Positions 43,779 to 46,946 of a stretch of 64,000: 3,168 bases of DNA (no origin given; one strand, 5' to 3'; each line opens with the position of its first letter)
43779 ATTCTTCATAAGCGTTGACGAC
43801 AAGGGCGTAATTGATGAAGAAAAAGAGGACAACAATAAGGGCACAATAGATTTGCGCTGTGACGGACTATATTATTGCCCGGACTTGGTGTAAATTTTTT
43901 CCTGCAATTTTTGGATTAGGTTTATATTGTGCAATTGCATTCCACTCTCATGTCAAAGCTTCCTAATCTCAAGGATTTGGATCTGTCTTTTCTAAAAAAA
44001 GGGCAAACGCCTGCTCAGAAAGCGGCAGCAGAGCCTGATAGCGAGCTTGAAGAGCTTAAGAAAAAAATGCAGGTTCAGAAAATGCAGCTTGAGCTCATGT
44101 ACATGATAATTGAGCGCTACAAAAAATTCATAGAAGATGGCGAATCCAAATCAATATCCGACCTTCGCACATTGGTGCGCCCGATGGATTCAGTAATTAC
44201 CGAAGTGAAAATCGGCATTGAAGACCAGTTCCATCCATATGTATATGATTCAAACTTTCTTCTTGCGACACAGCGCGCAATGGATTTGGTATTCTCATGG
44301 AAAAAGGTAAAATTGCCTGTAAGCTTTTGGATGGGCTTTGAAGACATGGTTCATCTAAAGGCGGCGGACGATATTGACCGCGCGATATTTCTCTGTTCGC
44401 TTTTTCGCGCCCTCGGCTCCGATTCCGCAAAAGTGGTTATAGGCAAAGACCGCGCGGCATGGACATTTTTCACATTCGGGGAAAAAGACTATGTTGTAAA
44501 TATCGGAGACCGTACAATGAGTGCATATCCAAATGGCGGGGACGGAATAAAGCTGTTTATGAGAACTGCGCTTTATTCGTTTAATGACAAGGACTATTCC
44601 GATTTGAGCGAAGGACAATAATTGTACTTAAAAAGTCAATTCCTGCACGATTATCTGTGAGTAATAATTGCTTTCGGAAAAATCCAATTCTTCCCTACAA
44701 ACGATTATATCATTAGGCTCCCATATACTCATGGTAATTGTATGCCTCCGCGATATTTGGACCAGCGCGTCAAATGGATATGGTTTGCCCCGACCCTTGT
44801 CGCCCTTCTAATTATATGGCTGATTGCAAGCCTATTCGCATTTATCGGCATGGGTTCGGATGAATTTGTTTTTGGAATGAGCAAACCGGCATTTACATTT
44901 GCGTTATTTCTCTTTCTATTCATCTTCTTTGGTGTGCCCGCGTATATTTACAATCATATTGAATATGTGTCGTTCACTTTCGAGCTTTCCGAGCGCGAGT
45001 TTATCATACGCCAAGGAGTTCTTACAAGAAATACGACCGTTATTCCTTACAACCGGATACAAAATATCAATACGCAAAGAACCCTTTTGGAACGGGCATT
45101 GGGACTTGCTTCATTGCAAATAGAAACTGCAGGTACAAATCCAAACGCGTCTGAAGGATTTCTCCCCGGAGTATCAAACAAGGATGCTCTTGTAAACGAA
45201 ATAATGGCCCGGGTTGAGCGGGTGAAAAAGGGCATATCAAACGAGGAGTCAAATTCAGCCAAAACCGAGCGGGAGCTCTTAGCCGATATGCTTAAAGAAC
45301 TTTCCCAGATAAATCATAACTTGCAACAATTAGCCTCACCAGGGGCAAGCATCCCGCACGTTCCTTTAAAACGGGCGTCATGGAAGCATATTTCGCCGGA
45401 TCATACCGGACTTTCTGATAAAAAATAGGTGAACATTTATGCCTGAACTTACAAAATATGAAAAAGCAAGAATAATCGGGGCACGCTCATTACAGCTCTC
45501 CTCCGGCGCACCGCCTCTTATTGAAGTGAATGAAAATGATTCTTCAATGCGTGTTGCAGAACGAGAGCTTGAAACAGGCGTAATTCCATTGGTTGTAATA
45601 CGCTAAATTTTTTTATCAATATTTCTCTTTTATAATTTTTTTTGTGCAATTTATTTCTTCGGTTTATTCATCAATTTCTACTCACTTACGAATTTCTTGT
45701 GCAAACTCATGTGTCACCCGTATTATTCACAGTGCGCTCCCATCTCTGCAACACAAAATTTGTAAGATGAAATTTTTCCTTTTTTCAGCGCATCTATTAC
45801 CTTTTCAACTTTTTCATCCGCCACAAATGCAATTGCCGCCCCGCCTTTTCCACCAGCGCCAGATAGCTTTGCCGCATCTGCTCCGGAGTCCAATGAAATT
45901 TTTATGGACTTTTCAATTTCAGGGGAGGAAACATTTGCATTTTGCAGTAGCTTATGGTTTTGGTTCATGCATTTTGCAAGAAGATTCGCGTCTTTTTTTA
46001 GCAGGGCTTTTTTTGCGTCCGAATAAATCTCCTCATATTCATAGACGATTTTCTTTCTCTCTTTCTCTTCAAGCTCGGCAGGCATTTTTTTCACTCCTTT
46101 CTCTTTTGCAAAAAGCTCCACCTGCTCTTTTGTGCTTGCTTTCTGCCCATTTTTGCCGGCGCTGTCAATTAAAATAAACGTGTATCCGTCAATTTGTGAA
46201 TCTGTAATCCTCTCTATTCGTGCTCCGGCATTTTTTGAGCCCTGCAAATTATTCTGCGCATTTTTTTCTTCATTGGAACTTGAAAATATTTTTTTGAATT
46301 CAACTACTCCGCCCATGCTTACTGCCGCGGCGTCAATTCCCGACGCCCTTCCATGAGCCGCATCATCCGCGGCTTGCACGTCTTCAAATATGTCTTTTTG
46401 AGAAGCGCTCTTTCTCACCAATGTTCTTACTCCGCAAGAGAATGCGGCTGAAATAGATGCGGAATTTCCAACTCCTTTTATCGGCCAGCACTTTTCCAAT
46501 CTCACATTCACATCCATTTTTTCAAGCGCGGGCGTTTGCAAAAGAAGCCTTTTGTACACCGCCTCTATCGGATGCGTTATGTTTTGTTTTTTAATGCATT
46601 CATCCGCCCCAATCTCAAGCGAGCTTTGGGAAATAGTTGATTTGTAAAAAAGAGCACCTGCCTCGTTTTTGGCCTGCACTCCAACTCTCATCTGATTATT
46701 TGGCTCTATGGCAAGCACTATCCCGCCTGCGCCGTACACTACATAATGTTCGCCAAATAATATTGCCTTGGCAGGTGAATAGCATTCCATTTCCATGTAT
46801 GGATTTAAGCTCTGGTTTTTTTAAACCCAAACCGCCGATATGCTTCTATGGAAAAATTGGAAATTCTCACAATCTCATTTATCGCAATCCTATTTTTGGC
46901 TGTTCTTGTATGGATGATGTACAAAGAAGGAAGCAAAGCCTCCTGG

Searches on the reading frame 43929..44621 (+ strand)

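Call 17: search_protein_families(library=pfam, proteins=[window:43929-44621:+], max_evalue=0.001)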
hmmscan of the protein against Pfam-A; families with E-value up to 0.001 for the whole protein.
window:43929-44621:+ (230 aa): 1 family
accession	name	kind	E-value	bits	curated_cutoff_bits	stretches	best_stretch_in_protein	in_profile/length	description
PF24656.1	CEPT76_peptidase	-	0.00011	22.8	27.8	1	133-176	2-44/121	CEP76 peptidase-like domain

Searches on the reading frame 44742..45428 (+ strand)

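Call 17: search_protein_families(library=pfam, proteins=[window:44742-45428:+], max_evalue=0.001)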
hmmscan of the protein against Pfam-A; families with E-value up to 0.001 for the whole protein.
window:44742-45428:+ (228 aa): 1 family
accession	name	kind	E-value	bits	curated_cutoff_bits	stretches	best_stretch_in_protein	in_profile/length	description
PF03703.20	bPH_2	-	4.6e-17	62.5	22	1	77-134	3-60/78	Bacterial PH domain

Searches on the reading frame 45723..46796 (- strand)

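Call 17: search_protein_families(library=pfam, proteins=[window:45723-46796:-], max_evalue=0.001)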
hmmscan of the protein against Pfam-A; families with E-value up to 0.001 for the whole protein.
window:45723-46796:- (357 aa): 2 families
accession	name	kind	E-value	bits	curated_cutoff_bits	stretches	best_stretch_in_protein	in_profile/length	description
PF08544.19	GHMP_kinases_C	-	1.3e-11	45.1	21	1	262-339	2-81/85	GHMP kinases C terminal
PF00288.32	GHMP_kinases_N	-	1.8e-05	25.3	22.3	1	89-163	15-87/87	GHMP kinases N terminal domain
